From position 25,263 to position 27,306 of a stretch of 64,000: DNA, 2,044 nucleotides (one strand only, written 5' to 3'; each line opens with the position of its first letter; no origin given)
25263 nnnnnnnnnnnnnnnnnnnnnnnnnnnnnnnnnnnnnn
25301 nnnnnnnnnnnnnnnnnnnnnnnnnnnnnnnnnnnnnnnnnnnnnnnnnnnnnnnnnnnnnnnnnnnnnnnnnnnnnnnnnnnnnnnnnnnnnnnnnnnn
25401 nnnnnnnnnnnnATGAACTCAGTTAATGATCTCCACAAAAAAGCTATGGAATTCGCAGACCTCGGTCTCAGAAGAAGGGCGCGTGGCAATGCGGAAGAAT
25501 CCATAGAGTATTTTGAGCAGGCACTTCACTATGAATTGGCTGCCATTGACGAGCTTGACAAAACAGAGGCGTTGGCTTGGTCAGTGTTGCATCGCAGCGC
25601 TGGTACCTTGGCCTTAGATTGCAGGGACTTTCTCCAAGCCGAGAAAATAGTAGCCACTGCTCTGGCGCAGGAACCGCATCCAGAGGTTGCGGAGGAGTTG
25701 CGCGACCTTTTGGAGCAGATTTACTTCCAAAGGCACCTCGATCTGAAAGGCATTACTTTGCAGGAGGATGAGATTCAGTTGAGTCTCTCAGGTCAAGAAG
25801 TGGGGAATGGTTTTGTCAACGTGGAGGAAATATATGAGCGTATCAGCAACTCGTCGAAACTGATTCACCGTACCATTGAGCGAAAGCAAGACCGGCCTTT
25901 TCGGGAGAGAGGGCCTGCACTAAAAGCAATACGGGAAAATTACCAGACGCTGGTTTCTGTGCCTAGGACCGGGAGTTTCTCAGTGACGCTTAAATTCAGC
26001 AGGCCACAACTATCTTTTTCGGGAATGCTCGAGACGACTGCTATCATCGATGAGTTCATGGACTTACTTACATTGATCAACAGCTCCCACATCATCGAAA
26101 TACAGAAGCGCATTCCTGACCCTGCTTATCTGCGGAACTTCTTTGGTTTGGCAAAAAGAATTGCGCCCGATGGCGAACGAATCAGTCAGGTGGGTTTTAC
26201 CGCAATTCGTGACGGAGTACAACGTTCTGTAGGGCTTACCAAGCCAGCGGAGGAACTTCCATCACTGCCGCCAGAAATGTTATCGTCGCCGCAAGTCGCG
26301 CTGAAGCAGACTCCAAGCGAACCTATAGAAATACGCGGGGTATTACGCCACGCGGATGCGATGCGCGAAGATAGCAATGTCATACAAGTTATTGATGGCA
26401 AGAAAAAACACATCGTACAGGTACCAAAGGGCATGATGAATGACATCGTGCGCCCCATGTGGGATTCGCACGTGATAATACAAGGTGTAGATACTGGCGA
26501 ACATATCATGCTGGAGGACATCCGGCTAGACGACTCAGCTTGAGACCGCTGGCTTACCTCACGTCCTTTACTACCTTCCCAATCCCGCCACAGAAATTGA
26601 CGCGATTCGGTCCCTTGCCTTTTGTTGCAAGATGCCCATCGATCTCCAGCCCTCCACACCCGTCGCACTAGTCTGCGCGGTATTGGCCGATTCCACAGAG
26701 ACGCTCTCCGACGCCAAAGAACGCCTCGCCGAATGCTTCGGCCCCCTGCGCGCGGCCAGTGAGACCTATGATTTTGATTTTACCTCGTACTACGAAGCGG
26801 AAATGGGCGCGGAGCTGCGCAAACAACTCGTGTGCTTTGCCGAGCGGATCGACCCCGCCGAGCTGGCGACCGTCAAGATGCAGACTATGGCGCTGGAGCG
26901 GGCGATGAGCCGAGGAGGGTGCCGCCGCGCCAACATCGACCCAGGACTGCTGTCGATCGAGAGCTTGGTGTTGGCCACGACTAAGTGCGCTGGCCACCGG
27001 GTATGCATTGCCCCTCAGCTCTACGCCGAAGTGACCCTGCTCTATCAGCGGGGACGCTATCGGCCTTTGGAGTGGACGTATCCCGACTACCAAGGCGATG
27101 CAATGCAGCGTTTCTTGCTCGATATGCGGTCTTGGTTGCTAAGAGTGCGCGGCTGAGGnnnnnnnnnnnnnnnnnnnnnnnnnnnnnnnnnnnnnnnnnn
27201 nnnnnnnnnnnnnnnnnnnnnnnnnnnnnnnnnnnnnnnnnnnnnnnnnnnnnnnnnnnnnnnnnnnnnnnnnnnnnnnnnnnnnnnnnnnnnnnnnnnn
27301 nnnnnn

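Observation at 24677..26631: Orphan ATGA-coupled pair (170-aa nuclease-fold-like + 376-aa unknown) wedged between core metabolic genes: candidate undescribed defence/toxin system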

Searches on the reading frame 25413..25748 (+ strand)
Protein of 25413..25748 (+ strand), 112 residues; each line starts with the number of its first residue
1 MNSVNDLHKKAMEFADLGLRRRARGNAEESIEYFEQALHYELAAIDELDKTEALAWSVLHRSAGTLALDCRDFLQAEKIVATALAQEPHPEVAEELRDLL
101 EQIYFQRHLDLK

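Call 67: find_related_loci(query=A6, collection=genome_contigs, flank=3000)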
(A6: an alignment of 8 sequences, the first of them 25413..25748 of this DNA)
Query A6 (112 aa) in genome_contigs; peptide patterns used: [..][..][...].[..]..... (x = any residue, [..] = any of these).
84 stretches matched a pattern; 77 encode a relative of the query (tblastn E <= 1e-3); 77 distinct loci.
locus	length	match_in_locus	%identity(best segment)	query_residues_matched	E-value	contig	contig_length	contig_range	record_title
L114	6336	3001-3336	74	1-112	5e-54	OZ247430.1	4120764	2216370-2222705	MAG: Dehalococcoidia bacterium isolate 339727ca-cd9b-4604-b777-057588a3f35a genome assembly, chromosome: 1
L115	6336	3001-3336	72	1-112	5e-52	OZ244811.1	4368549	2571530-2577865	MAG: Dehalococcoidia bacterium isolate b7f49ae4-3fbc-41ae-8be2-2126f258b055 genome assembly, chromosome: 1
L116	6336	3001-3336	68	1-112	2e-48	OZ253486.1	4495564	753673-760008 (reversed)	MAG: Dehalococcoidia bacterium isolate 22d52d86-1ac5-48a8-ba2c-9c03d7305c6a genome assembly, chromosome: 1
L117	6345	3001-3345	62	1-112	4e-43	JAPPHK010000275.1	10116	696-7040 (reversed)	MAG: Nitrospinota bacterium isolate RHO1_bin_79 NODE_8674_length_10116_cov_8.994036, whole genome shotgun sequence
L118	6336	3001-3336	65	1-112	9e-43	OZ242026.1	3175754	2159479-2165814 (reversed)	MAG: Nitrospirales bacterium isolate ad4af3c8-44ab-4a5f-8523-14f9326d4af7 genome assembly, chromosome: 1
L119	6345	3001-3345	61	1-112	3e-41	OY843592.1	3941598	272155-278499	MAG: bacterium isolate 70215dce-3925-452b-89ef-f300e4ed0d2f genome assembly, chromosome: 1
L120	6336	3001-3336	61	1-112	2e-40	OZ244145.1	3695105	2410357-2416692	MAG: Chloroflexota bacterium isolate eb05c879-3c2f-44be-9c84-8645a4b398cc genome assembly, chromosome: 1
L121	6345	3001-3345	59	1-112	2e-39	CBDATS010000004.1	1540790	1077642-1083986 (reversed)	MAG: bacterium isolate ae52f057-cb51-4de3-9b45-eb3ba2375a15 genome assembly, contig: contig_4, whole genome shotgun sequ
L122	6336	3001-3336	55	1-112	2e-38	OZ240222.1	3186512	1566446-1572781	MAG: Dehalococcoidia bacterium isolate bda7ac21-848d-445c-aae4-c7980c7e0923 genome assembly, chromosome: 1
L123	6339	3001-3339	59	1-110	1e-37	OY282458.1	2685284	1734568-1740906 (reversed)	MAG: uncultured Dehalococcoidia bacterium genome assembly, chromosome: 1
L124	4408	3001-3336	58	1-112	1e-37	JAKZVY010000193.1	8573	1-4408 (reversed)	MAG: Dehalococcoidia bacterium isolate Langseth_MAG_00123 Langseth_MAG_00123_000000000193, whole genome shotgun sequence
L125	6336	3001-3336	54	1-112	7e-37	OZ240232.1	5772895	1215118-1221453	MAG: Candidatus Versatilivoraceae bacterium isolate ed3112cf-5d09-4b03-98f8-4139f083c0eb genome assembly, chromosome: 1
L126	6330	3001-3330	53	1-110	1e-35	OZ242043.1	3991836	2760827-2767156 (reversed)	MAG: Dehalococcoidia bacterium isolate 85f8f78b-f575-40e1-bce2-50f1b814b5fa genome assembly, chromosome: 1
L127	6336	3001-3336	56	1-112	1e-35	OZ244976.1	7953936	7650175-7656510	MAG: Vicinamibacterales bacterium isolate 759df215-7f35-4b58-97f0-56a84cd7420d genome assembly, chromosome: 2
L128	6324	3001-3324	58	1-108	2e-34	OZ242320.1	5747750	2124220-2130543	MAG: Candidatus Latescibacterota bacterium isolate 06f19266-885c-4d39-bf7e-e57a8b9e9c03 genome assembly, chromosome: 1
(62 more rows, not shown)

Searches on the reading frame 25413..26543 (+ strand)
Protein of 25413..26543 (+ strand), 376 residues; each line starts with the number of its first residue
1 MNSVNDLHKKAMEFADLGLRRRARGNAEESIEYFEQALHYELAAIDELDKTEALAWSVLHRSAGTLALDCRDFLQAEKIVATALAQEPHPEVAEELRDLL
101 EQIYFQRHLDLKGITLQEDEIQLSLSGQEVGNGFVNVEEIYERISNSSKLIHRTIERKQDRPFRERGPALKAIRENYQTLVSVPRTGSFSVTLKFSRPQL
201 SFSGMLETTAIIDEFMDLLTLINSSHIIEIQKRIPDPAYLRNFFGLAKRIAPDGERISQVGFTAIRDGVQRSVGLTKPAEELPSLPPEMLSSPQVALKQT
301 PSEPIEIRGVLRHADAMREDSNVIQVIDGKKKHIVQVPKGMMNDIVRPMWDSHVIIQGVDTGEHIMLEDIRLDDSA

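Call 4: search_protein_families(library=pfam, proteins=[window:25413-26543:+], max_evalue=1)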
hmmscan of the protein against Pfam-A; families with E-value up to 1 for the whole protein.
window:25413-26543:+ (376 aa): 3 families
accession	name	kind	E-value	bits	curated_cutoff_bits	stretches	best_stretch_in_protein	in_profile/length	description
PF25049.1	OB_HELZ2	-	0.039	14.2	29.3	1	295-333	35-73/90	3'-5' exoribonuclease HELZ2, OB-fold domain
PF07719.23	TPR_2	-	0.1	13.2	27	1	16-39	6-29/34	Tetratricopeptide repeat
PF13432.12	TPR_16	-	0.69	10.9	32.7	0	16-41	2-27/65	Tetratricopeptide repeat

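Call 5: search_protein_families(library=padloc, proteins=[window:25413-26543:+], max_evalue=1)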
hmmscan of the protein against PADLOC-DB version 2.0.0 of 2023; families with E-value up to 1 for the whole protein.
window:25413-26543:+ (376 aa): 0 families

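Call 6: search_protein_families(library=ncbifam, proteins=[window:25413-26543:+], max_evalue=1)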
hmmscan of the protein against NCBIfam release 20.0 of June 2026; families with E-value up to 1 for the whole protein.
window:25413-26543:+ (376 aa): 0 families

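Call 7: search_protein_families(library=phrogs, proteins=[window:25413-26543:+], max_evalue=1)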
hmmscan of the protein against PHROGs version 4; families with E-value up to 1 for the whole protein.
window:25413-26543:+ (376 aa): 0 families

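Call 9: find_homologous_proteins(query=window:25413-26543:+)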
Query window:25413-26543:+ (376 aa): 831 proteins with E <= 0.001 among 8000 candidates; the best 120 are listed.
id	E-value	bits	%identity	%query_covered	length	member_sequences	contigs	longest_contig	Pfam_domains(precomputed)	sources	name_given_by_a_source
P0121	1.4e-243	825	100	100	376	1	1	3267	-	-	-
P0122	3.2e-238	807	97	100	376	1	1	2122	-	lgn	-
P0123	1.3e-237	805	97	100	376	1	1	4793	-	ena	-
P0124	1.9e-237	805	97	100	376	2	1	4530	-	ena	-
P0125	1.9e-237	805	97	100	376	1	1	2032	-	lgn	-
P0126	7.9e-236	799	96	100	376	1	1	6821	-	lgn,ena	-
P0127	2.0e-235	798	97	100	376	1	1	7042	-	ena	-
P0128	2.9e-235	798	96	100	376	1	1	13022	-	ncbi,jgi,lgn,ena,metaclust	metaclust:\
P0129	1.5e-234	795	96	100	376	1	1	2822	-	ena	-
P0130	4.6e-233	790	96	100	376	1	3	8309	-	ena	-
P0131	4.1e-231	784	94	100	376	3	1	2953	-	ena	-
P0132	5.9e-231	783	95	100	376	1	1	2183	-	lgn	-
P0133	6.1e-231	783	95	100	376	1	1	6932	-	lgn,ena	-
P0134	5.4e-230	780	94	100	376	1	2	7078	-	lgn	-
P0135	1.7e-229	779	95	100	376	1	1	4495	-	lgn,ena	-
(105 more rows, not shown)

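Call 18: search_solved_structures(query=A2, max_evalue=10, show_alignments=2)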
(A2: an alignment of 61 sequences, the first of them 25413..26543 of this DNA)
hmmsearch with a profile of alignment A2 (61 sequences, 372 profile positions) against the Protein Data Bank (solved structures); distinct sequences matched with E-value up to 10: 26.
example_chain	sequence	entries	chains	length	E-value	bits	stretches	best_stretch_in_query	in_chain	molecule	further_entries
7obi_A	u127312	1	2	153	6.3e-09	37.9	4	13-49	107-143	CTPR-rv4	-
8bu0_A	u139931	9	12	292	6.4e-05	24.7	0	17-41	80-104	Consensus tetratricopeptide repeat protein | Crystal structure of an 8-repeat consensus TPR superhelix with Zinc. | Monomer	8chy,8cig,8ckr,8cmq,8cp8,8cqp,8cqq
9gzg_A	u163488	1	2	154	0.0016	20.1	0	15-43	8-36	Engineered CTPR protein with glutamic acids for conductivity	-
8ch0_A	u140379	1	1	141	0.0018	19.9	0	17-41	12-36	Consensus tetratricopeptide repeat protein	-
2fo7_A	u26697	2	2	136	0.0018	19.9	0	17-41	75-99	SYNTHETIC CONSENSUS TPR PROTEIN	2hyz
9qhc_A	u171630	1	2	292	0.0041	18.8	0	17-41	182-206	Engineered tetratricopeptide repeat protein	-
1na0_A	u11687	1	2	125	0.01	17.4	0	16-41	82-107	designed protein CTPR3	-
2wqh_A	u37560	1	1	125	0.035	15.7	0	14-40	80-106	CTPR3Y3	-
6vfh_A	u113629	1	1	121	0.042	15.4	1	16-50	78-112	T33_dn10A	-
1wr0_A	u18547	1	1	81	0.073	14.7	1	1-58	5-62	SKD1 protein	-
2jqh_A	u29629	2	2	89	0.089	14.4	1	1-58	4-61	Vacuolar protein sorting-associating protein 4B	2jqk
4u7y_A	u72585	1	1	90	0.09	14.4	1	1-58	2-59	Vacuolar protein sorting-associated protein 4B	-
3kd7_A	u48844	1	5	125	0.15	13.6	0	14-41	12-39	CTPR390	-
2cpt_A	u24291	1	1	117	0.16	13.6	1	1-58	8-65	Vacuolar sorting protein 4b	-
1na3_A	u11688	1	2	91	0.17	13.5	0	16-41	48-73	designed protein CTPR2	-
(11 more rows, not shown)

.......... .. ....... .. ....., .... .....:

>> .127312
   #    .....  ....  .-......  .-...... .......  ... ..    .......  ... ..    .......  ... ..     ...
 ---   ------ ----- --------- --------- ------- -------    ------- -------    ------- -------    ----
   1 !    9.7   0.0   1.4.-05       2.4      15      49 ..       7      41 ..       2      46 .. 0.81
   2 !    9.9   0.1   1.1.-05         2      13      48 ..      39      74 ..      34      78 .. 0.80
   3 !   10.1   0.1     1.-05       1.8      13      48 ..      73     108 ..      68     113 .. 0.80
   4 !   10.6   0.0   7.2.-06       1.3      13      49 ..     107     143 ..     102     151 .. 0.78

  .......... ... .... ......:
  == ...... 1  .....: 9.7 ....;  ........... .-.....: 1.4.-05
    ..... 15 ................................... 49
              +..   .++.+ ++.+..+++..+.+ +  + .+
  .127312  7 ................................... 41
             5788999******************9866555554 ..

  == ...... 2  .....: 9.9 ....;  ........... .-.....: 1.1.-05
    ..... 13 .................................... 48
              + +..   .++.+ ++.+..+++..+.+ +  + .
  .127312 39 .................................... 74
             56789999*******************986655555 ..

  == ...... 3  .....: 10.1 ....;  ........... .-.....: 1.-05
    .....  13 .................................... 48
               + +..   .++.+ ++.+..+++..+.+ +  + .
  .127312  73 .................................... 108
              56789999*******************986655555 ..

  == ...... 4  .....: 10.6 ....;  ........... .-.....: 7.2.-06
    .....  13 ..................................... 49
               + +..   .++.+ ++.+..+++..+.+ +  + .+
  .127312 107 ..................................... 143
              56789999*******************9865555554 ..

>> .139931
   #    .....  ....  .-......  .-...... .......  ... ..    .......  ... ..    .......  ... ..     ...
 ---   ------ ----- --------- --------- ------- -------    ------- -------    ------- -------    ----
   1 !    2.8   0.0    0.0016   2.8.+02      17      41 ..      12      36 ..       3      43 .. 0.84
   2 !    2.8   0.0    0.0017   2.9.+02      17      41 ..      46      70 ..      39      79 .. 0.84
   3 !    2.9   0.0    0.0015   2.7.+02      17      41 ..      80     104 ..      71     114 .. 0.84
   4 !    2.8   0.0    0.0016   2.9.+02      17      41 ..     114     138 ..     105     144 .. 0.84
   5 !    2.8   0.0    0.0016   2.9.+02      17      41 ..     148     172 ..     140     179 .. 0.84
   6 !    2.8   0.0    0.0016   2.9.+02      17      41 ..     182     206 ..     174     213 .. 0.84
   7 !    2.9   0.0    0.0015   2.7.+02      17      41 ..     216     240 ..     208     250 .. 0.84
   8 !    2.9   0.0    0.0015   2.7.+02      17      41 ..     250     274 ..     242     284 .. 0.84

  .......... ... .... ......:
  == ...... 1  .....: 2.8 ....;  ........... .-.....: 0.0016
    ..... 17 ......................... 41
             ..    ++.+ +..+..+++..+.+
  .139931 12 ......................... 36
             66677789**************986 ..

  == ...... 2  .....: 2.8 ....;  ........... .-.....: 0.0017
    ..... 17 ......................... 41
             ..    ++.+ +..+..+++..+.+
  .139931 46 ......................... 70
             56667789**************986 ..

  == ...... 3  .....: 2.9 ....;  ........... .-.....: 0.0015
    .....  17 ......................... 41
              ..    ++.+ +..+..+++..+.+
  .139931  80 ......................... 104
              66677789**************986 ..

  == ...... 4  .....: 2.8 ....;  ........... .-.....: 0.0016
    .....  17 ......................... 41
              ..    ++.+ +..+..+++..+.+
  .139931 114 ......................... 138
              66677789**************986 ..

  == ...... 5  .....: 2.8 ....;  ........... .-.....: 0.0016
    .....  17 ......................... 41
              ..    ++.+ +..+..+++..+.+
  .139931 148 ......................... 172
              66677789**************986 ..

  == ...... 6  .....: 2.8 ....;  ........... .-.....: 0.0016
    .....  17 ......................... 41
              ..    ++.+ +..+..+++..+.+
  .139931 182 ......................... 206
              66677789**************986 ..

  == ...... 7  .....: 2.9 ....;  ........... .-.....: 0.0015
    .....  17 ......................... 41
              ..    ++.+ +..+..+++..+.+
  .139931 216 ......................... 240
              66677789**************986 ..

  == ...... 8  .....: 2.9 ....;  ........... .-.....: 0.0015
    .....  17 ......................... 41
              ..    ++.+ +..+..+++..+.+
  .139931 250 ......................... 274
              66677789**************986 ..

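Call 26: predict_structure(alignment_id=A2)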
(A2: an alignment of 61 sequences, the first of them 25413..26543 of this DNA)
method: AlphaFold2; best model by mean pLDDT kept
length: 376 residues; sequences in the alignment: 61
mean_pLDDT: 79.4   pTM: 0.53
mean pLDDT of the five models: 79.4, 79.2, 78.7, 76.2, 75.8
residues with pLDDT >= 90: 85; 70-90: 219; 50-70: 48; < 50: 24
segments of 3 or more residues with pLDDT < 50: 201-204, 291-301, 315-319
pLDDT, mean of each block of 10 residues (from residue 1): 86 91 79 96 89 89 91 91 91 81 69 65 77 73 89 88 73 73 59 65 62 91 89 89 91 84 78 83 71 38 78 56 81 83 78 87 82 75
secondary structure, 60 per line:
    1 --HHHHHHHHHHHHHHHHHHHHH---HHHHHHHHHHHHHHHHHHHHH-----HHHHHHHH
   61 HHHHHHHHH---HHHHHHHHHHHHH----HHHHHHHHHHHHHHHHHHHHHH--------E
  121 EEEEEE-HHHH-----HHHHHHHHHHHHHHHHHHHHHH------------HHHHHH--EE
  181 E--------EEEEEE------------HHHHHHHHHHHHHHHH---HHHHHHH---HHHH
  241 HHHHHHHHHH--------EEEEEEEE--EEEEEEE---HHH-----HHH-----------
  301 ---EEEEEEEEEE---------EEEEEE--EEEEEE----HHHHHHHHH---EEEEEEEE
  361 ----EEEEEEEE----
elements in order: H3-23 H27-47 H53-69 H73-85 H90-111 E120-126 H128-131 H137-158 H171-176 E179-181 E190-195 H208-223 H227-233 H237-250 E259-266 E269-275 E304-313 E323-328 E331-336 H341-349 E353-360 E365-372

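Call 29: fold_search(model_id=the predicted structure, library=pdb)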
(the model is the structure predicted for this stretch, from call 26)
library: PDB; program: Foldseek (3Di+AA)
matches with E <= 10: 1182; with E <= 0.001: 0
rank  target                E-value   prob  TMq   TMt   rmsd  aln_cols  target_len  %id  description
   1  3zfw_A                1.6e-03  0.97  0.20  0.30  14.3       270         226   14  Crystal structure of the TPR domain of kinesin light chain 2 in complex with a tryptophan-acidic cargo peptide (released 2013-04-03)
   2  3zfw_B                5.6e-03  0.91  0.20  0.29  14.7       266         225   13  Crystal structure of the TPR domain of kinesin light chain 2 in complex with a tryptophan-acidic cargo peptide (released 2013-04-03)
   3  8aaf_v                6.5e-03  1.00  0.15  0.36  15.7       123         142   10  Yeast RQC complex in state G (released 2023-03-08)
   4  1gqe                  7.3e-03  0.66  0.14  0.14  19.2       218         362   15  Polypeptide Chain Release Factor 2 (RF2) from Escherichia coli (released 2002-04-04)
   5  9qhc_B                8.1e-03  1.00  0.17  0.22   5.2       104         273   26  Crystal structure of 8-repeat CTPR protein with eliminated coordination sites (released 2025-10-22)
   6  1zeq                  9.5e-03  1.00  0.17  0.64   3.1        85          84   18  1.5 A Structure of apo-CusF residues 6-88 from Escherichia coli (released 2005-08-02)
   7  8bwv_B                9.5e-03  1.00  0.14  0.59   4.7        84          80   15  Crystal Structure of SilF Cu(I) (released 2024-01-24)
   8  8bbz_AAA              1.1e-02  1.00  0.15  0.63   3.8        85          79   15  Crystal Structure of SilF (apo form) (released 2023-10-25)
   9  6t8h_A                1.1e-02  1.00  0.15  0.14   3.4        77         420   17  Cryo-EM structure of the DNA-bound PolD-PCNA processive complex from P. abyssi (released 2020-03-04)
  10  3edt_B                1.2e-02  0.72  0.19  0.25  14.7       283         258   15  Crystal structure of the mutated S328N hKLC2 TPR domain (released 2009-02-10)
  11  2qcp                  1.3e-02  1.00  0.15  0.62   4.0        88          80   16  1.0 A Structure of CusF-Ag(I) residues 10-88 from Escherichia coli (released 2007-10-02)
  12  3fp4_A                1.3e-02  0.66  0.16  0.13  24.2       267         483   12  Crystal structure of Tom71 complexed with Ssa1 C-terminal fragment (released 2009-07-28)
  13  8bhu_BBB              1.4e-02  1.00  0.15  0.59   4.2        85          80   15  Crystal Structure of SilF (Ag(I) form (released 2023-11-15)
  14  8bn3_eI               1.5e-02  0.99  0.15  0.35  15.4       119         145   10  Yeast 80S, ES7s delta, eIF5A, Stm1 containing (released 2024-01-10)
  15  5a01_A                1.7e-02  0.97  0.18  0.12  10.2       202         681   13  O-GlcNAc transferase from Drososphila melanogaster (released 2016-04-27)
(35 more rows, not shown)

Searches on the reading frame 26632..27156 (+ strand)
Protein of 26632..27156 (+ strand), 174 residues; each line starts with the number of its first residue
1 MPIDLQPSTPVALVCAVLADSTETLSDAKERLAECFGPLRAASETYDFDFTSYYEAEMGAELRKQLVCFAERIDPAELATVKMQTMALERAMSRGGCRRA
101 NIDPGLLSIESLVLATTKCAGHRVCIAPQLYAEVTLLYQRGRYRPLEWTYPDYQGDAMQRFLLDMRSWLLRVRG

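Call 75: find_related_loci(query=window:26632-27156:+, collection=genome_contigs, flank=6000)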
Query window:26632-27156:+ (174 aa) in genome_contigs; peptide patterns used: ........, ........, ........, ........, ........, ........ (x = any residue, [..] = any of these).
161 stretches matched a pattern; 88 encode a relative of the query (tblastn E <= 1e-3); the best 80 are kept; 79 distinct loci.
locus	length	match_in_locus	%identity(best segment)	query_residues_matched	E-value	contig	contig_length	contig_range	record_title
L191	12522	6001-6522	92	1-174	7e-107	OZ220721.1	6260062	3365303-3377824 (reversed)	MAG: Candidatus Latescibacterota bacterium isolate 1fb1e748-2903-4aab-acc2-5860c344c101 genome assembly, chromosome: 1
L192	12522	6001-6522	90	1-174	5e-103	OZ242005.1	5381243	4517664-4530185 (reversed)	MAG: Candidatus Latescibacterota bacterium isolate 4361563e-baaa-404a-b280-629f4181b36f genome assembly, chromosome: 1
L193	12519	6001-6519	89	1-173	1e-102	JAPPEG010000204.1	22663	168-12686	MAG: Gemmatimonadota bacterium isolate IRC4_bin_45 NODE_1549_length_22663_cov_20.8248, whole genome shotgun sequence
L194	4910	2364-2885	90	1-174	7e-103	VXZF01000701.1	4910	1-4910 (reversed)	MAG: Gemmatimonadetes bacterium isolate SB0670_bin_29 NODE_8145_length_4910_cov_9.253141, whole genome shotgun sequence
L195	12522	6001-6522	89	1-174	5e-102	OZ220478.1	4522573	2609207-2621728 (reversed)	MAG: Candidatus Latescibacterota bacterium isolate 1cf545fa-d59a-4aa3-98d5-019dd537838a genome assembly, chromosome: 1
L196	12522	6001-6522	90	1-174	1e-101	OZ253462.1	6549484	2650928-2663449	MAG: Candidatus Latescibacterota bacterium isolate 85c596c4-e601-42f5-bc00-22a25924bb3e genome assembly, chromosome: 1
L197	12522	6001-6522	89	1-174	2e-101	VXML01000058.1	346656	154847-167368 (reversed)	MAG: Gemmatimonadetes bacterium isolate SB0661_bin_36 NODE_23_length_346656_cov_84.446969, whole genome shotgun sequence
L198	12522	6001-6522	88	1-174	3e-101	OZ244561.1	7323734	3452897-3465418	MAG: Candidatus Latescibacterota bacterium isolate 14245923-b953-489b-b549-9f362580a9e9 genome assembly, chromosome: 1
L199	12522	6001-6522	89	1-174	5e-101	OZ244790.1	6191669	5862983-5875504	MAG: Candidatus Latescibacterota bacterium isolate 46c83e85-0880-45c6-8d78-79488e6eca4b genome assembly, chromosome: 1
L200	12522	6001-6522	87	1-174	6e-101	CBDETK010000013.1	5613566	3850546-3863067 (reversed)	MAG: Candidatus Latescibacterota bacterium isolate f082a9f0-9724-465d-94e5-cd8c9e52f731 genome assembly, contig: contig_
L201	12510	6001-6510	89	1-170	9e-100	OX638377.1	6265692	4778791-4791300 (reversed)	MAG: uncultured Latescibacteria bacterium isolate 96736c8f-e424-4c7a-a7cc-5c0d8e7e2df7 genome assembly, chromosome: 1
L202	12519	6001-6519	88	1-173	6e-100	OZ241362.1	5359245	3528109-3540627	MAG: Candidatus Latescibacterota bacterium isolate 7df831f4-54e1-479f-8521-a5e6456f6651 genome assembly, chromosome: 1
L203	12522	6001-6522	86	1-174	2e-98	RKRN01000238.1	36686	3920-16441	MAG: Candidatus Latescibacterota bacterium isolate PNGco_C_bin1 scaffold_80, whole genome shotgun sequence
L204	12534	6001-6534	85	1-174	7e-98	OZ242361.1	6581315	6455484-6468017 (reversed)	MAG: Candidatus Latescibacterota bacterium isolate c7d3165a-3b70-4ca6-a93c-9a173e2068a1 genome assembly, chromosome: 1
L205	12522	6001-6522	86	1-174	3e-97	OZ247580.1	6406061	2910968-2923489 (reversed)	MAG: Candidatus Latescibacterota bacterium isolate 34bd4037-9faa-49cb-aada-cae4c411e00c genome assembly, chromosome: 1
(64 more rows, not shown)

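Call 88: search_protein_families(library=pfam, proteins=[window:26632-27156:+], max_evalue=0.00001)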
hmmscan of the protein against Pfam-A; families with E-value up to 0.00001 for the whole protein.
window:26632-27156:+ (174 aa): 1 family
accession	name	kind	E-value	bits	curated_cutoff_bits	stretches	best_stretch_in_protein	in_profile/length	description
PF14385.11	DUF4416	-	1.3e-51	175.2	27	1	10-167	2-160/162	Domain of unknown function (DUF4416)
